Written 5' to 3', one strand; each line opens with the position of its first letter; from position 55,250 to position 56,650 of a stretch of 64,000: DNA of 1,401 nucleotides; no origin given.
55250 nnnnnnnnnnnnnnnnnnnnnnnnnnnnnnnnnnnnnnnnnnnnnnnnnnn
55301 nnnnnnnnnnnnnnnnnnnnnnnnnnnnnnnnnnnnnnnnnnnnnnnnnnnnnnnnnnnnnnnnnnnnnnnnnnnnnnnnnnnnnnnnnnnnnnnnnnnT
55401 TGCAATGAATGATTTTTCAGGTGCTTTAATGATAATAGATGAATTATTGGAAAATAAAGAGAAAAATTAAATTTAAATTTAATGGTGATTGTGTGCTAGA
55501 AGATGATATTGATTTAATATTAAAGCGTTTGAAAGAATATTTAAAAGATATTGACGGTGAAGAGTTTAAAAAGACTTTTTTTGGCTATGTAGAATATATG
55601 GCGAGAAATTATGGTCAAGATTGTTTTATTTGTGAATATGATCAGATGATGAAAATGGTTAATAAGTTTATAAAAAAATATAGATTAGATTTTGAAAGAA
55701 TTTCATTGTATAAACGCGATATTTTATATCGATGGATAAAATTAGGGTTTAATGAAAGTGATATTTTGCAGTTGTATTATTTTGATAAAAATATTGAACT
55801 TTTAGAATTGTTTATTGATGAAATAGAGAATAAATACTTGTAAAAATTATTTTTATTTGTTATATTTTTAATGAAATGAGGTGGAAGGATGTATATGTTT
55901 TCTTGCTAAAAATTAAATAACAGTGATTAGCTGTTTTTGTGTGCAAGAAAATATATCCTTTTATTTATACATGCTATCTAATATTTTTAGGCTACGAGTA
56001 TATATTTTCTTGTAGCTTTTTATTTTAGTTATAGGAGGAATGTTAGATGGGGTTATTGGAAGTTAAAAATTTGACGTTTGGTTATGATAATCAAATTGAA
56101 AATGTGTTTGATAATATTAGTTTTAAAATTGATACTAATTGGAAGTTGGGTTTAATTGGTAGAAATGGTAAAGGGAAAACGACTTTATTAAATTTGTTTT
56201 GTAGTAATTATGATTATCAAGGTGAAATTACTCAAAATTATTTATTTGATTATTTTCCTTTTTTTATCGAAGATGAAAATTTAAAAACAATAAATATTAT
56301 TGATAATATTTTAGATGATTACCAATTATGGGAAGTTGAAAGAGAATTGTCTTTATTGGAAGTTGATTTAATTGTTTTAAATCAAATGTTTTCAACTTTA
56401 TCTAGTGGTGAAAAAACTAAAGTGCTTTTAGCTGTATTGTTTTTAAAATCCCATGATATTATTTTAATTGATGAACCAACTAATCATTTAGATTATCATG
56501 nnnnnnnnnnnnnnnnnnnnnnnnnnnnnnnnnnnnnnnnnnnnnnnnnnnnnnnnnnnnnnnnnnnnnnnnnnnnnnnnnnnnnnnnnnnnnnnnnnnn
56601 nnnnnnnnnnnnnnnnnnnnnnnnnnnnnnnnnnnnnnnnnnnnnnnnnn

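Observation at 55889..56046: Leader peptide (MYMFSC) plus terminator hairpin upstream of the ABC-F gene: candidate ribosome-mediated attenuator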

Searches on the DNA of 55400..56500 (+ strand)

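Call 4: search_rna_families(source=window, start=55400, end=56500, threshold=evalue, max_evalue=10, show_alignments=3)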
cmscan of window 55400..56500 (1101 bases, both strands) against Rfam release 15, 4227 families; matches with E-value up to 10: 1.
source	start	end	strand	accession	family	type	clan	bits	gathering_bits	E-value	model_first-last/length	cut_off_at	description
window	55610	55664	+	RF00355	snoR28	Gene; snRNA; snoRNA; CD-box;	-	16.1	45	9.7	1-78/78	no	Small nucleolar RNA snoR28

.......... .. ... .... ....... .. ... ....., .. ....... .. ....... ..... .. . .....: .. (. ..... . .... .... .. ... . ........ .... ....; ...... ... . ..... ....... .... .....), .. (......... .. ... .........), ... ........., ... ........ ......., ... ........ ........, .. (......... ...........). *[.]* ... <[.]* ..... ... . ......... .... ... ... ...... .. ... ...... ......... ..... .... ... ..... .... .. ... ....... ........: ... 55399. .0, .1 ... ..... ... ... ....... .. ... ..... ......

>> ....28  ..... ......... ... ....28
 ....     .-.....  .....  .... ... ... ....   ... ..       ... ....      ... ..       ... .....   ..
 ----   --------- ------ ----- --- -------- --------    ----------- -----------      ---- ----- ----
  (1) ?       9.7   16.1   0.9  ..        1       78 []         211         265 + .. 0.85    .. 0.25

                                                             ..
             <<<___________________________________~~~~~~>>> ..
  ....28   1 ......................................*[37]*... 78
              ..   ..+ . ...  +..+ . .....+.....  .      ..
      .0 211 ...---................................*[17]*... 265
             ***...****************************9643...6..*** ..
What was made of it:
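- On Any curated Rfam family (leaders, riboswitches, T-boxes): No match at E <= 10 in 55400-56500 apart from a chance snoRNA hit at 55610-55664 (call 4).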

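Call 43: build_rna_model(alignment_id=A5, structure=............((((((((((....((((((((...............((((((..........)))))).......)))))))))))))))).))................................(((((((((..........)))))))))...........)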
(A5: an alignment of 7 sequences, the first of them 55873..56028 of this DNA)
Model R1 built from alignment A5 (7 sequences, 168 columns); structure: as given.
model positions 155; base pairs 33; branch points 1; effective number of sequences 1.17; information 0.589 bits per position. Calibrated on 0.2 Mb of random sequence (short: E-values are rough).
structure used (alignment columns):
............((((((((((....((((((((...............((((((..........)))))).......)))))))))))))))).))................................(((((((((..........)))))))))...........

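Call 44: search_with_rna_model(model_id=R1, sources=[window, L002, L009, L010, L011, L012, L013, L014, L015, L016, L017, L018, L019, L020, L021, L022, L023, L024, L025, L026, L027, L028, L029, L030, L031, L032, L033, L034, L035, L036, L037, L038, L039, L040, L041, L042, L043, L044, L045, L046, L047, L048, L049, L050, L051, L052, L053, L054, L055, L056, L057, L058, L059, L060, L061, L062, L063, L064, L065, L066, L067, L068, L069, L070, L071, L072, L073, L074, L075, L076, L077, L078, L079, L080, L081, L082, L083, L084, L085, L086, L087, L088, L089, L090, L092, L094, L095, L098, L099, L100, L101, L109, L110, L112, L113, L115, L116], max_evalue=1, make_alignment=true)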
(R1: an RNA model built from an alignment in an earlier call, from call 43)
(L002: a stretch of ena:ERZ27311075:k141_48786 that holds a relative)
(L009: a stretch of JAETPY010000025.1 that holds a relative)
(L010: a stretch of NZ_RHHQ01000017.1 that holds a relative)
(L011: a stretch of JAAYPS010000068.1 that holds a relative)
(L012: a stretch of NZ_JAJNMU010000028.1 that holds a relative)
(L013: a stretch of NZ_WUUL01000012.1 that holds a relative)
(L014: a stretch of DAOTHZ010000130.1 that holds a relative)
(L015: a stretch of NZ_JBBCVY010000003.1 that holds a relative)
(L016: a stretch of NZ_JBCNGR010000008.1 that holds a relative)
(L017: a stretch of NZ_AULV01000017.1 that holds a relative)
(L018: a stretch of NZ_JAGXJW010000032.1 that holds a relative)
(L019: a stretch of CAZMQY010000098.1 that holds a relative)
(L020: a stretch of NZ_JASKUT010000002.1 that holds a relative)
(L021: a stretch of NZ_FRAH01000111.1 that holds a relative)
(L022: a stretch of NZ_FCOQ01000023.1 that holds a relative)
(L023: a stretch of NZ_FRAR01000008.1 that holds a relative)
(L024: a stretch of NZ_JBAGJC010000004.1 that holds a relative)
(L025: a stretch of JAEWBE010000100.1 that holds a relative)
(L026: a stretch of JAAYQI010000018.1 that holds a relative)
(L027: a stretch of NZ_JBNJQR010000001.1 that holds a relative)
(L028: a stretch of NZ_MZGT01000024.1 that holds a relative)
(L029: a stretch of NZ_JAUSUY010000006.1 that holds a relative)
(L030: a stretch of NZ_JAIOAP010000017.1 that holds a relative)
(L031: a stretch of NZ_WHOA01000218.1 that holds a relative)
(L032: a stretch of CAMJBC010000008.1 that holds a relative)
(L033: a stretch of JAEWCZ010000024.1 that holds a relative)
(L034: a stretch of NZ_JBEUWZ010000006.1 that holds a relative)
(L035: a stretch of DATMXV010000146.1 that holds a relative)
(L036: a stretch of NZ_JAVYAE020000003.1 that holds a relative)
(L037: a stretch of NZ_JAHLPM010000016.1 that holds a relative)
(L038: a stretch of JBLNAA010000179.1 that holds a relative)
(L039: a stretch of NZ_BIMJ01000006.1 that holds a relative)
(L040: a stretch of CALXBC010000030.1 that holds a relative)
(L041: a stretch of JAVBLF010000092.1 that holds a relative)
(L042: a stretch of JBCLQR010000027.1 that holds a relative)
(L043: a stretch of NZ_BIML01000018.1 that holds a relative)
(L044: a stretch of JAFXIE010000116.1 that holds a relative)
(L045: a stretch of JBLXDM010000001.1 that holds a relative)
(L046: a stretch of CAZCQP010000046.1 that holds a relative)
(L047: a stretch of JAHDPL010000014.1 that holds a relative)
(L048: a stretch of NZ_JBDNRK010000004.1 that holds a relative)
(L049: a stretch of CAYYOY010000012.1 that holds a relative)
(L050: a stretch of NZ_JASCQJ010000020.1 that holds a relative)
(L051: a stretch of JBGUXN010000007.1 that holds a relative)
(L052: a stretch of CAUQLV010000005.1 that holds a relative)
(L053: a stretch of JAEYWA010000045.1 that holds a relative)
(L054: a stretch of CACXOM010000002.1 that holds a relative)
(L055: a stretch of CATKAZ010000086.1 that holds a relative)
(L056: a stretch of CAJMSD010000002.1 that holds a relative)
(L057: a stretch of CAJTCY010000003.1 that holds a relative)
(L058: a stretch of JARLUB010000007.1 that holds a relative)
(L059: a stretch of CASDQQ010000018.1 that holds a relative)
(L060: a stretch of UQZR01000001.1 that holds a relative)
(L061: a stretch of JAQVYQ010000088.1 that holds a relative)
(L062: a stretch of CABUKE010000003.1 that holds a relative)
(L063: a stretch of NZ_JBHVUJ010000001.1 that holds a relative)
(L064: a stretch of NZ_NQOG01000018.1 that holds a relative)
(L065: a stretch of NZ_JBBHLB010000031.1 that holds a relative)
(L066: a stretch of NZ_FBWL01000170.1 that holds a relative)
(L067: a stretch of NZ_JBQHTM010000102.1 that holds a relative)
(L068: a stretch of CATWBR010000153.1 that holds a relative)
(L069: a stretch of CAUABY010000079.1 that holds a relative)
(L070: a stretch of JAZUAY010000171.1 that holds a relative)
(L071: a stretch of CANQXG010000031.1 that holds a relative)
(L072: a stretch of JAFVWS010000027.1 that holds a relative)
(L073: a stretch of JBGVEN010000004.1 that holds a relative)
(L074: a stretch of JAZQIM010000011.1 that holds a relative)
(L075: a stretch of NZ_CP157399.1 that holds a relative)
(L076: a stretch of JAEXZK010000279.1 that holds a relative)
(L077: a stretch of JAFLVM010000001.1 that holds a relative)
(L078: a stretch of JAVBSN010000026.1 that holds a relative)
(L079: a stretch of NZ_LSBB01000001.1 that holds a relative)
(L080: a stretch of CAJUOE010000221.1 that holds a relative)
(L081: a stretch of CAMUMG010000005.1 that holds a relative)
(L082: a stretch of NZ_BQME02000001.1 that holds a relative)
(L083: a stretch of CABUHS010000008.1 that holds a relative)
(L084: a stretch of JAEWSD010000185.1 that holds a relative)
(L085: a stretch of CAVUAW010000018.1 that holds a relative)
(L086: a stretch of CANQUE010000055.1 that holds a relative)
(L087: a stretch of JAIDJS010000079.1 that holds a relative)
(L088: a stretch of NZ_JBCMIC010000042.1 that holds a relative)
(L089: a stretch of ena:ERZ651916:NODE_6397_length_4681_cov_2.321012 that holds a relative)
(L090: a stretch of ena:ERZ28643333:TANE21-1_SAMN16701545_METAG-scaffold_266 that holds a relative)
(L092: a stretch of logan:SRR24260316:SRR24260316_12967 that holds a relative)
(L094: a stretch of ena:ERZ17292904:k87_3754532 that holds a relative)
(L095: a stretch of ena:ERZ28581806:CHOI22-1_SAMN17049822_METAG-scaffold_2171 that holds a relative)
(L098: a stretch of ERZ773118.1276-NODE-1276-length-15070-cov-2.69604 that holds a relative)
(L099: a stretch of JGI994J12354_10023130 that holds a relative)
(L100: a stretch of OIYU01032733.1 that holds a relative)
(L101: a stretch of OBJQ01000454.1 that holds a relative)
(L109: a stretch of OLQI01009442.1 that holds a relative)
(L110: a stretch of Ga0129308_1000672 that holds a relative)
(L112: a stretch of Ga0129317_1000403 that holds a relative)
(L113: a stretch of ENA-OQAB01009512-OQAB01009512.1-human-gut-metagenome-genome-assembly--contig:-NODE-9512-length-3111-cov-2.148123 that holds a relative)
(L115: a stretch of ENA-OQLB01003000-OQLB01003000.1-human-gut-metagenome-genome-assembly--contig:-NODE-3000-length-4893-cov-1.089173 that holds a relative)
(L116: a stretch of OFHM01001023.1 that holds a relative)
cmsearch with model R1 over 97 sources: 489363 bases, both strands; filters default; matches with E-value up to 1: 84.
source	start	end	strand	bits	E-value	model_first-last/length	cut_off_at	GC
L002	2827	2979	+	168.2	8e-33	1-155/155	no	0.25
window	55873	56025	+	163.6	7.4e-32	1-155/155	no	0.26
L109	1978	2129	+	162.9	1e-31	1-155/155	no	0.27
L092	1327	1482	+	162.7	1.2e-31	1-155/155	no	0.29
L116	661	816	-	162.7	1.2e-31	1-155/155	no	0.29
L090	1324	1482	+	159.6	5.3e-31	1-155/155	no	0.25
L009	1324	1482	+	157.4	1.6e-30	1-155/155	no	0.24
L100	549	709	-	139.7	9.7e-27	1-155/155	no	0.23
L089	1196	1356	+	131.9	4.3e-25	1-155/155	no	0.29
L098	2134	2294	+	128.6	2.2e-24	1-155/155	no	0.28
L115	1075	1234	+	126.6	6.1e-24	1-155/155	no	0.29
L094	1322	1482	+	107.1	8.6e-20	1-155/155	no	0.26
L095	434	594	+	105.2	2.2e-19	1-155/155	no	0.27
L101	5684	5831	-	87.2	1.5e-15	1-155/155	no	0.32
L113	2558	2705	-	87.2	1.5e-15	1-155/155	no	0.32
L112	5724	5873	-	83.1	1.2e-14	1-155/155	no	0.3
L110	1691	1831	-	60.2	9e-10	1-155/155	no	0.35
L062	1294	1478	+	40.7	1.3e-05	1-155/155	no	0.45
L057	1078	1270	+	40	1.8e-05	1-155/155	no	0.35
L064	1258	1420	+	39.7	2.1e-05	1-155/155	no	0.37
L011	48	199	+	38.7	3.4e-05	1-155/155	no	0.3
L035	1261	1479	+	37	8.1e-05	1-155/155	no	0.42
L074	1160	1340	+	35.3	0.00018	1-155/155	no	0.31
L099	1871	2036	+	34.8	0.00023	1-155/155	no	0.29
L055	1273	1482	+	33.9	0.00036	1-155/155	no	0.32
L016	1287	1438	+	32.8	0.00063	1-155/155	no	0.36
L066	1235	1398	+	31.1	0.0015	1-155/155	no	0.37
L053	1309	1402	+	29.9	0.0026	1-155/155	no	0.36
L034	1273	1422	+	29.6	0.003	1-155/155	no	0.39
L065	1148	1307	+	29.5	0.0031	1-155/155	no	0.33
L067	182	341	+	29.5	0.0031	1-155/155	no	0.33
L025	1261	1479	+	29.5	0.0031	1-155/155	no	0.42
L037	1105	1247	+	29.4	0.0033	1-155/155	no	0.29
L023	1292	1388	+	28.7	0.0047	1-155/155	no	0.33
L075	1384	1478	+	28.4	0.0054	1-155/155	no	0.34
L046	1374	1517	+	28.2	0.0059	1-155/155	no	0.37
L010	1265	1439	+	28.2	0.0059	1-155/155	no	0.34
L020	1291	1434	+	27.7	0.0076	1-155/155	no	0.33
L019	1207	1319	+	26.3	0.015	1-155/155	no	0.33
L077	1246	1393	+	25.8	0.019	1-155/155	no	0.39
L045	1257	1433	+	25.7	0.02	1-155/155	no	0.34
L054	1150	1291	+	25.5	0.022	1-155/155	no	0.32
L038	507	726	+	25.4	0.024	1-155/155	no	0.37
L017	1266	1427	+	24.6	0.035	1-155/155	no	0.36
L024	1282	1430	+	24.6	0.036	1-155/155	no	0.36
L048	1104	1245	+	24.5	0.037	1-155/155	no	0.26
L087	1267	1425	+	24.5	0.037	1-155/155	no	0.34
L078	1273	1419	+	24.1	0.045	1-155/155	no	0.28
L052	1268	1484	+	23.9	0.05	1-155/155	no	0.46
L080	1192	1347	+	23.3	0.065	1-155/155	no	0.4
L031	1411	1478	+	23.1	0.075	1-155/155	no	0.28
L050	1233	1318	+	22.9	0.082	1-155/155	no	0.21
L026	284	399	+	22.5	0.098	1-155/155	no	0.28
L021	1349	1464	+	22.5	0.098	1-155/155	no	0.28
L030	1260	1433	+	22.3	0.11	1-155/155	no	0.29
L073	499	652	+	22.1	0.12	1-155/155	no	0.34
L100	533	584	+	22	0.13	97-147/155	no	0.25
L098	10702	10780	+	21.7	0.15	1-155/155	no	0.25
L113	2601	2735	+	21.4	0.17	1-155/155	no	0.27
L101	5727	5861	+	21.4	0.17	1-155/155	no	0.27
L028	1100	1242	+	20.8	0.23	1-155/155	no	0.24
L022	1266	1395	+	20.2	0.31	1-155/155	no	0.35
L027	1268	1474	+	19.7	0.38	1-155/155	no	0.32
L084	1223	1353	+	19.7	0.4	1-155/155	no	0.33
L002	2944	2971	-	19.6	0.42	120-147/155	no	0.29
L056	2927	3034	-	19.2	0.51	1-155/155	no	0.34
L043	1263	1395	+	18.8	0.6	1-155/155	no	0.38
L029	1408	1475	+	18.8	0.62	1-155/155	no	0.44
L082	1409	1477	+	18.8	0.62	1-155/155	no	0.43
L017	1430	1468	+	18.7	0.64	110-147/155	no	0.28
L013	1412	1477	+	18.6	0.66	1-155/155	no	0.32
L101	5308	5413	+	18.5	0.7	1-155/155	no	0.32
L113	2182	2287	+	18.5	0.7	1-155/155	no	0.32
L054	1297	1342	+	18.3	0.77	102-147/155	no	0.41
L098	2129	2239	-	18.3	0.78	1-155/155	no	0.28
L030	1434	1471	+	18.2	0.8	111-147/155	no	0.29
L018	1279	1476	+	18.2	0.81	1-155/155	no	0.49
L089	1191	1301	-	18.1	0.87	1-155/155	no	0.29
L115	1070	1180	-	18.1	0.87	1-155/155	no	0.29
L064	1216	1375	-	18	0.91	1-155/155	no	0.33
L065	1315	1342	+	17.9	0.94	120-147/155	no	0.43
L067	349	376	+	17.9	0.94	120-147/155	no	0.43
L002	2849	2912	-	17.8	1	19-84/155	no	0.28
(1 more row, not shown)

Alignment A6: 84 matches aligned to the model, 416 columns, each read 5' to 3' on its own strand. Consensus structure (alignment columns), stored with it:
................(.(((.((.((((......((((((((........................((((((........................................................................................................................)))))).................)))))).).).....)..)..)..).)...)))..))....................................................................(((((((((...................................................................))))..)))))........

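Call 45: search_with_rna_model(model_id=R1, sources=[window, L002, L009, L011, L016, L035, L055, L057, L062, L064, L074, L089, L090, L092, L094, L095, L098, L099, L100, L101, L109, L110, L112, L115], max_evalue=0.0001, make_alignment=true, show_alignments=0)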
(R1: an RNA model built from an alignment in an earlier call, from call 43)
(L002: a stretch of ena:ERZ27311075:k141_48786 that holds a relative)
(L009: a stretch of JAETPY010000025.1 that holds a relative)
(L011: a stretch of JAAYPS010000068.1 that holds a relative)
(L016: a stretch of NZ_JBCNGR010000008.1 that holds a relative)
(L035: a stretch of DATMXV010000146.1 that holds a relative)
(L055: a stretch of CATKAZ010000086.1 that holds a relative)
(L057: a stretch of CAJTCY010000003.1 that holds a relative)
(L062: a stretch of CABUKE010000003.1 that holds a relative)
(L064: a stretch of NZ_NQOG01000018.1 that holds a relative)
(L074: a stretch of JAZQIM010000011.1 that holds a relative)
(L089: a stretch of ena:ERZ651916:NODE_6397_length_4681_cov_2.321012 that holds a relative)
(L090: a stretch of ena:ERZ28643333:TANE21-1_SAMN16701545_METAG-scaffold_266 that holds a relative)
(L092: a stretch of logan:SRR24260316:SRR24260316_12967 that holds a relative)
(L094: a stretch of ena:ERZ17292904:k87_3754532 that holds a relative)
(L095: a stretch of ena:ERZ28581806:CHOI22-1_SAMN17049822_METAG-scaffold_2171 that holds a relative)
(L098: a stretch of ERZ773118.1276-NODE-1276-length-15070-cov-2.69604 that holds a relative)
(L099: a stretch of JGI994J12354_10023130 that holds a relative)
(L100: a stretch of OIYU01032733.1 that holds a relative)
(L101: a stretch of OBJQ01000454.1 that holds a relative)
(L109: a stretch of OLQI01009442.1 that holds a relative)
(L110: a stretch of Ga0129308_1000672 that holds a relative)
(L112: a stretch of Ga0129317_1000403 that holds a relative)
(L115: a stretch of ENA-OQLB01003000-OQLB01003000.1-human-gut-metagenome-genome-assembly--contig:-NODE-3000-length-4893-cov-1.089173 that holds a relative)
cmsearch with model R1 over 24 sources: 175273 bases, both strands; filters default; matches with E-value up to 0.0001: 22.
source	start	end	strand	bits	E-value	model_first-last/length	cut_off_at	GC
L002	2827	2979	+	168.2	2.9e-33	1-155/155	no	0.25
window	55873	56025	+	163.6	2.7e-32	1-155/155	no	0.26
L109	1978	2129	+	162.9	3.8e-32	1-155/155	no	0.27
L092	1327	1482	+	162.7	4.3e-32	1-155/155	no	0.29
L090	1324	1482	+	159.6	1.9e-31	1-155/155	no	0.25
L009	1324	1482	+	157.4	5.6e-31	1-155/155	no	0.24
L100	549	709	-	139.7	3.5e-27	1-155/155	no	0.23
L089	1196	1356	+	131.9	1.6e-25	1-155/155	no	0.29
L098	2134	2294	+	128.6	8e-25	1-155/155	no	0.28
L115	1075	1234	+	126.6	2.2e-24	1-155/155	no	0.29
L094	1322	1482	+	107.1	3.1e-20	1-155/155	no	0.26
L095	434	594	+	105.2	7.8e-20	1-155/155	no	0.27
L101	5684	5831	-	87.2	5.4e-16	1-155/155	no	0.32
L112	5724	5873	-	83.1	4.2e-15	1-155/155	no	0.3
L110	1691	1831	-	60.2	3.2e-10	1-155/155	no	0.35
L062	1294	1478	+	40.7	4.6e-06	1-155/155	no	0.45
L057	1078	1270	+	40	6.4e-06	1-155/155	no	0.35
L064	1258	1420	+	39.7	7.4e-06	1-155/155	no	0.37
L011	48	199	+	38.7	1.2e-05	1-155/155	no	0.3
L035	1261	1479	+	37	2.9e-05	1-155/155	no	0.42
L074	1160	1340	+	35.3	6.5e-05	1-155/155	no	0.31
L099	1871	2036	+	34.8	8.2e-05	1-155/155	no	0.29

Alignment A7: 22 matches aligned to the model, 335 columns, each read 5' to 3' on its own strand. Consensus structure (alignment columns), stored with it:
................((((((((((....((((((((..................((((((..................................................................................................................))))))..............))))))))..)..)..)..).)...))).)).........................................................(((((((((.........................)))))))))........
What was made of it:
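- Tried and rejected: I replaced them with a covariance-model alignment (calls 43-45), which leans towards the model structure.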
